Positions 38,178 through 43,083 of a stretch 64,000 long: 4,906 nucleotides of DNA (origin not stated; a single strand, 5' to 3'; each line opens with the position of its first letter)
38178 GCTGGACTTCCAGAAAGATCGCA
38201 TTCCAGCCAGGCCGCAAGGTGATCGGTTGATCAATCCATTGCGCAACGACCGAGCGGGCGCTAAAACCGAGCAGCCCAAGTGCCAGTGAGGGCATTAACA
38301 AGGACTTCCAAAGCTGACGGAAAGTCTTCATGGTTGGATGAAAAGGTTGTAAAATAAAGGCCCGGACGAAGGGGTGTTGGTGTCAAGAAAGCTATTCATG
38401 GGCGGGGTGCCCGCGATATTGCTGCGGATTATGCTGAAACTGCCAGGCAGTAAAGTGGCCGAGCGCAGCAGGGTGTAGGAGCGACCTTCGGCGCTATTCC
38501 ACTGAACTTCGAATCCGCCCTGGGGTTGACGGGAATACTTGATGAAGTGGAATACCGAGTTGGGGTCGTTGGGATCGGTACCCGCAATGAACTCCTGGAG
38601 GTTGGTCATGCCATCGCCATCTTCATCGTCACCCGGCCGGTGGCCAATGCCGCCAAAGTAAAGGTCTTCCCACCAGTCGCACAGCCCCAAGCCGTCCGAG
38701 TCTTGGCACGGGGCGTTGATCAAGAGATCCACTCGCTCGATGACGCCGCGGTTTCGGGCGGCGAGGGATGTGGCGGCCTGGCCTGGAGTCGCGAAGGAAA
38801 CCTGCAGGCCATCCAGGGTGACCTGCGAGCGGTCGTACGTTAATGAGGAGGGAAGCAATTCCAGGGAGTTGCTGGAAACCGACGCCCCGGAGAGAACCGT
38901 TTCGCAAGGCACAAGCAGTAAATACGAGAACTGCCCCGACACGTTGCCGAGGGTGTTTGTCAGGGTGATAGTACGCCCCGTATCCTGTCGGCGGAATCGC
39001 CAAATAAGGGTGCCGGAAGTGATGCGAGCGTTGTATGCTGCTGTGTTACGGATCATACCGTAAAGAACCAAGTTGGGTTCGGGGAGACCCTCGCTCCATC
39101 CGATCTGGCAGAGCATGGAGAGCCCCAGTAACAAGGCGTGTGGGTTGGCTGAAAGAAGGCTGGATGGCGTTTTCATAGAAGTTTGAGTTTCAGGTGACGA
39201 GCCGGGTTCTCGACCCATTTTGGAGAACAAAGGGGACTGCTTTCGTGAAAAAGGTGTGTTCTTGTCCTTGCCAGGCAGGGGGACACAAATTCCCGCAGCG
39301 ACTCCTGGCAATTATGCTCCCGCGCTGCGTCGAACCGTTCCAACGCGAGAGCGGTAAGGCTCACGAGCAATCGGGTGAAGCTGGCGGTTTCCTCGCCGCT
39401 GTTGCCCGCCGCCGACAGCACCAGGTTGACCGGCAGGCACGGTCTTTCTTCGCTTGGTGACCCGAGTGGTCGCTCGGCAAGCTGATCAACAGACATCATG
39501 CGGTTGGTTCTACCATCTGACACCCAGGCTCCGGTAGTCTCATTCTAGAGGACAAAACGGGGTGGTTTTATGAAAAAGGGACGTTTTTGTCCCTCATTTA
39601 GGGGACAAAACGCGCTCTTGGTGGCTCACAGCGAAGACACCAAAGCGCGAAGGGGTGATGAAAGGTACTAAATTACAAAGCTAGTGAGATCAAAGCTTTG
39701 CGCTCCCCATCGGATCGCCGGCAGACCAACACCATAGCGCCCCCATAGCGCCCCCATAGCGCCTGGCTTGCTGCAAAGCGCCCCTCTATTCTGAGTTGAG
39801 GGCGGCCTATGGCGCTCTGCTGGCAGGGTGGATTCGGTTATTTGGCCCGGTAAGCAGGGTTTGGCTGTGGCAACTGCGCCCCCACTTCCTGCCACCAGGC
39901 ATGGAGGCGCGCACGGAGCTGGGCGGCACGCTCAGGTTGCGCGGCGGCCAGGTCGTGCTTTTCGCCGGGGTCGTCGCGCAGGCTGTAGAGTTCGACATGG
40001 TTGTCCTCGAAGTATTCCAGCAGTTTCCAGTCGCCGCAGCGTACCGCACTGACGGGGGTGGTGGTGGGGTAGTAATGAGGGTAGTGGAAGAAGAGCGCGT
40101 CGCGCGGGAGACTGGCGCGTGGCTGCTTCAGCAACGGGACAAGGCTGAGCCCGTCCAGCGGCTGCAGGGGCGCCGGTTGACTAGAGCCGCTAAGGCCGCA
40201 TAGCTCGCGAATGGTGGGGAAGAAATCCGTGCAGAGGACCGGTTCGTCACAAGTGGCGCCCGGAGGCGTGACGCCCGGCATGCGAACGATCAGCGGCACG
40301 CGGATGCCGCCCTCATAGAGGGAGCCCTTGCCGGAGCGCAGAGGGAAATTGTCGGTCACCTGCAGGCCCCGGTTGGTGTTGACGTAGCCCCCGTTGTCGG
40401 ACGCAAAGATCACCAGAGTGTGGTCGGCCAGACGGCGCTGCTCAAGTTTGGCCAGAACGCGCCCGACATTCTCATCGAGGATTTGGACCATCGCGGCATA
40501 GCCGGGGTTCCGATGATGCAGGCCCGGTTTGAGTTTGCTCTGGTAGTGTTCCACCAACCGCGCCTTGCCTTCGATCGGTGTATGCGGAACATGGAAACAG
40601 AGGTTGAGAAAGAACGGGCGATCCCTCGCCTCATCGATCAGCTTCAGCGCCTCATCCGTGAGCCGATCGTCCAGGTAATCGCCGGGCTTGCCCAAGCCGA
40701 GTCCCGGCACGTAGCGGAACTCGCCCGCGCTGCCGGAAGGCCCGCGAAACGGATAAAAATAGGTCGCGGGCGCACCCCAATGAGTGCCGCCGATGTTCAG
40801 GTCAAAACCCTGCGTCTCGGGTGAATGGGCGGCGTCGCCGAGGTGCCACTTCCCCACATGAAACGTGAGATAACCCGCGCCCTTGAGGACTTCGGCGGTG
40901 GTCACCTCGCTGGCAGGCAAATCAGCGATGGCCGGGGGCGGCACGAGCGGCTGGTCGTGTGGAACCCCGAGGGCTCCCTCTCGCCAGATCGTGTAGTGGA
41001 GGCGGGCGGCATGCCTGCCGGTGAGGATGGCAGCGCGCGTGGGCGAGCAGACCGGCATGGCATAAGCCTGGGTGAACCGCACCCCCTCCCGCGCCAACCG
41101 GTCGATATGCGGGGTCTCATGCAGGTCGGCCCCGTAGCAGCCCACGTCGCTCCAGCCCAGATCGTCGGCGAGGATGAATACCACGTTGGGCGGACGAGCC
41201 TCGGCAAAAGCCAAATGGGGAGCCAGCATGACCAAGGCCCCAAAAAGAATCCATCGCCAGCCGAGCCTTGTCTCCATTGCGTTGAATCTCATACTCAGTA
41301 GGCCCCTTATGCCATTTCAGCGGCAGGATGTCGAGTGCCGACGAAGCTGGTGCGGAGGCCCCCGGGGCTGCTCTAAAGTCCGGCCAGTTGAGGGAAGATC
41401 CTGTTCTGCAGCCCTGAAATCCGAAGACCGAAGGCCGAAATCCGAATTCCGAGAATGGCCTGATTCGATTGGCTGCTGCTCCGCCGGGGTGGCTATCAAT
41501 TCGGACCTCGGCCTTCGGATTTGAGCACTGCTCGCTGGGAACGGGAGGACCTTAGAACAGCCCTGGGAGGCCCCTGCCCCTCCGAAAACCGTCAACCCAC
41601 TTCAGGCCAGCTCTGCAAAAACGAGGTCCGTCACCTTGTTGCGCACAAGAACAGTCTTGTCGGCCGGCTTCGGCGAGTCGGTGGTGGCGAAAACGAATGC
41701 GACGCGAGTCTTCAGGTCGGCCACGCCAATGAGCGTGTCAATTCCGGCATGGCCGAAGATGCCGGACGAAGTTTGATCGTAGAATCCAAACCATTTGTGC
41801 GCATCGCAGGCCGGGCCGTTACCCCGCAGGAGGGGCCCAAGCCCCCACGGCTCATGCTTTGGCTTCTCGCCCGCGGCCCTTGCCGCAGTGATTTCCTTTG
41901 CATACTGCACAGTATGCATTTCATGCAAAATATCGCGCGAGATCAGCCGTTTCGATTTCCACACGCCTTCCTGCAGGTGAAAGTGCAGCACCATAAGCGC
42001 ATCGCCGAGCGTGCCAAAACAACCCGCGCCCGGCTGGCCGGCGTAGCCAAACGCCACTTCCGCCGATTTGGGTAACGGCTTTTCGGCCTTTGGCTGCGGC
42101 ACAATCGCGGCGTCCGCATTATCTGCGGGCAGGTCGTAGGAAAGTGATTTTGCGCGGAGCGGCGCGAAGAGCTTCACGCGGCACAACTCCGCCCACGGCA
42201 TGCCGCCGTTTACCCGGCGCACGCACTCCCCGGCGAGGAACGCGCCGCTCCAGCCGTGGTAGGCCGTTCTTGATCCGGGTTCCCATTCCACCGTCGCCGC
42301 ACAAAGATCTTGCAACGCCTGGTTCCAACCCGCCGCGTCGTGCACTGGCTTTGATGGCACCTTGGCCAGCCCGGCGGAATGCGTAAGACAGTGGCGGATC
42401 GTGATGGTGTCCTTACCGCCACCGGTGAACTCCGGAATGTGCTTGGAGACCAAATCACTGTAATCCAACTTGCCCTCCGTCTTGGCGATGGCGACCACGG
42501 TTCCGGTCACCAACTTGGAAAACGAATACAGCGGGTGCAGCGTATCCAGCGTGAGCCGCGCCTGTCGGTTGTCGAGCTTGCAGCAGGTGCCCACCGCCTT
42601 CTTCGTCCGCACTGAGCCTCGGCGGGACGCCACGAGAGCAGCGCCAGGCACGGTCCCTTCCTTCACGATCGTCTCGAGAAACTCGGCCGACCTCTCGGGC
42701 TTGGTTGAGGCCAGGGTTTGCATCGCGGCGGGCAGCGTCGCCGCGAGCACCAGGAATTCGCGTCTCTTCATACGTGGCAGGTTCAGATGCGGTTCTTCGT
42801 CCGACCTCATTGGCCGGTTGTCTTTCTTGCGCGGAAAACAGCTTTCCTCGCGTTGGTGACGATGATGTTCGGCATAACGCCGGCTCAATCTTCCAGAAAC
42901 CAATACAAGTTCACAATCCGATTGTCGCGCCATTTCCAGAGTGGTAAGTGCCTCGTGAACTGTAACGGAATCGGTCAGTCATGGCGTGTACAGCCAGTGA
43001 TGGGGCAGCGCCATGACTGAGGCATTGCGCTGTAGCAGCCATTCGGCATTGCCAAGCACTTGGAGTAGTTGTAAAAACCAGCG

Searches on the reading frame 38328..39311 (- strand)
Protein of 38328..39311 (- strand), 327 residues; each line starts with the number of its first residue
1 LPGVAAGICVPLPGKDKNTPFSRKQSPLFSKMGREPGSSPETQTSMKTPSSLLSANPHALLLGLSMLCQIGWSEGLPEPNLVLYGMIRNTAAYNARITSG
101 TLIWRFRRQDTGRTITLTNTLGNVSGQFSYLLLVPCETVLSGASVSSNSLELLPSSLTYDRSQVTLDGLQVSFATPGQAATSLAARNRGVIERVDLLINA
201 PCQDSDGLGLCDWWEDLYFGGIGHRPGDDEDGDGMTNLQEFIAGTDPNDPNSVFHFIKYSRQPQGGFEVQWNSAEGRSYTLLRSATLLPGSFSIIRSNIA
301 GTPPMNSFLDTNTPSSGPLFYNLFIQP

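Call 34: search_protein_families(library=pfam, proteins=[window:38328-39311:-])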
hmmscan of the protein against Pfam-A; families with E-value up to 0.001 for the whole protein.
window:38328-39311:- (327 aa): 1 family
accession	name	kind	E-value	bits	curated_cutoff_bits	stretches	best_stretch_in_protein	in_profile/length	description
PF18884.5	TSP3_bac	-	0.00014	22.1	25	1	229-250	1-22/22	Bacterial TSP3 repeat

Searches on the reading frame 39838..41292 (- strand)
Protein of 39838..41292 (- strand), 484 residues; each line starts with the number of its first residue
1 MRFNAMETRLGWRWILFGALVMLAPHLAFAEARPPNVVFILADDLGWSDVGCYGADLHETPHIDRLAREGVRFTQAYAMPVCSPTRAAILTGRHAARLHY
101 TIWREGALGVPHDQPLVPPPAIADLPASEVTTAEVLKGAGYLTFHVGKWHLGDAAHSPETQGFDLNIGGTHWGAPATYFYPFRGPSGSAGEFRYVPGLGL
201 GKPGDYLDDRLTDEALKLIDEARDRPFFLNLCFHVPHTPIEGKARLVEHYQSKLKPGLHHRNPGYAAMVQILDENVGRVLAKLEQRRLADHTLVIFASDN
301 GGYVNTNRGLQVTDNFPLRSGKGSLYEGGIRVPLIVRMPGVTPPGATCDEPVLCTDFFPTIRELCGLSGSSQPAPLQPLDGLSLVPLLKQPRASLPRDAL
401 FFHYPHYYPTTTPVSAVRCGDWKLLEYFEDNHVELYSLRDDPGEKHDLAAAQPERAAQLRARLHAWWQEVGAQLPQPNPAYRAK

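Call 34: search_protein_families(library=pfam, proteins=[window:39838-41292:-])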
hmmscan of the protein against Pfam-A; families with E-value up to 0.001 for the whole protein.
window:39838-41292:- (484 aa): 4 families
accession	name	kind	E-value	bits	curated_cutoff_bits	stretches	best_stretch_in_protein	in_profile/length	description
PF00884.28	Sulfatase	-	7.7e-57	193.3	25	1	35-366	1-300/301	Sulfatase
PF16347.10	SGSH_C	-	9e-18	65.3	29.3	1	324-464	10-145/154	N-sulphoglucosamine sulphohydrolase, C-terminal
PF01663.27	Phosphodiest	-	5.7e-07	29.9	23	0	262-303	181-222/342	Type I phosphodiesterase / nucleotide pyrophosphatase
PF14707.11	Sulfatase_C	-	1.2e-05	26.4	30.9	0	404-475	9-97/127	C-terminal region of aryl-sulfatase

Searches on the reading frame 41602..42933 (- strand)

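Call 34: search_protein_families(library=pfam, proteins=[window:41602-42933:-])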
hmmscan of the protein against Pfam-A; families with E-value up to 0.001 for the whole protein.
window:41602-42933:- (443 aa): 1 family
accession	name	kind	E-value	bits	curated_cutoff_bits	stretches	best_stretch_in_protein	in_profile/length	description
PF00144.29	Beta-lactamase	-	3e-46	158.6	27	1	86-426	5-317/329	Beta-lactamase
